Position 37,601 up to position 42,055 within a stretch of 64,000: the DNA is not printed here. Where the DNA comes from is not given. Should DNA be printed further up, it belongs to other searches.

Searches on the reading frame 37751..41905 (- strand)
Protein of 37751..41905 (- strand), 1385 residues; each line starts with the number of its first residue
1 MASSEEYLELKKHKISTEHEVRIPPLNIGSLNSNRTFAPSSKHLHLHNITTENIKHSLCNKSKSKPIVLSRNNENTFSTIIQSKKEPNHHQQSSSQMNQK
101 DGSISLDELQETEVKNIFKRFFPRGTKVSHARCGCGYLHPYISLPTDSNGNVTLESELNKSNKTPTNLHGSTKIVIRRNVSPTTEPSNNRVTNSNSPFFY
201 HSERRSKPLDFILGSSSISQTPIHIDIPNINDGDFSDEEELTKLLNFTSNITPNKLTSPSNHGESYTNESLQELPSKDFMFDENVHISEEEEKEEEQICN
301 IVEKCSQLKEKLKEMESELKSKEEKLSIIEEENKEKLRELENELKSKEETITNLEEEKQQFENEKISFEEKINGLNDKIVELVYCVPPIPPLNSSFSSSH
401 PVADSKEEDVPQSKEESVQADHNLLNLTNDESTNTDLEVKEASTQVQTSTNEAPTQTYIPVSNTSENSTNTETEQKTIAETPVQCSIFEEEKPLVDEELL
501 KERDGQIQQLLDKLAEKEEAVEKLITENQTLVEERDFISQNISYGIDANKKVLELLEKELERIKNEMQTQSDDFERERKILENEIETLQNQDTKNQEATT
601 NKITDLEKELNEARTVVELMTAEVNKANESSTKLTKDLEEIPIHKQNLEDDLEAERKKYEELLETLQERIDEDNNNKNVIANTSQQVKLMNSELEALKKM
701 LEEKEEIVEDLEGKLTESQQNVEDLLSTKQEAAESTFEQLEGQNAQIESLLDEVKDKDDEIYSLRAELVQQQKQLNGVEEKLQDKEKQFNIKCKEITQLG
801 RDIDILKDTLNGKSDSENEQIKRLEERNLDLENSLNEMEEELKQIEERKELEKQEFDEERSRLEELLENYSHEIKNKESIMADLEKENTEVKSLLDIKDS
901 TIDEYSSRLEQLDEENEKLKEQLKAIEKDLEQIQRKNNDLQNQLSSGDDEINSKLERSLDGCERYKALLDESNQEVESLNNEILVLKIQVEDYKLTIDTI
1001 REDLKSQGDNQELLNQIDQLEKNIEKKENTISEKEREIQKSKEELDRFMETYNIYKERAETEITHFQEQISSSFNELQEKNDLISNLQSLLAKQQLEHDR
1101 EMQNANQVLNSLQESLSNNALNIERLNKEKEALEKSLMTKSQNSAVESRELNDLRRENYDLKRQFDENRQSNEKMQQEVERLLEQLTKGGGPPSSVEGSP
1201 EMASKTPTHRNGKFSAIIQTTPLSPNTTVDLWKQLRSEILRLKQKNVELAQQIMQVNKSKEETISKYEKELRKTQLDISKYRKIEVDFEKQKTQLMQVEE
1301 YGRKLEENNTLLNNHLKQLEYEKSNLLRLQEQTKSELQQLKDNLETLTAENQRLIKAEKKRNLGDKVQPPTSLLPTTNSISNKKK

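Call 12: search_protein_families(library=pfam, proteins=[window:37751-41905:-], max_evalue=0.001)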
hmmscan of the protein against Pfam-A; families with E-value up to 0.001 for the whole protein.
window:37751-41905:- (1385 aa): 1 family
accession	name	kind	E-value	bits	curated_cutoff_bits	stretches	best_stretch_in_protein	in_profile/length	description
PF11600.14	CAF1A_acidic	-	0.00084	19.6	26.4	1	288-372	14-98/140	Chromatin assembly factor 1 complex p150 subunit, acidic region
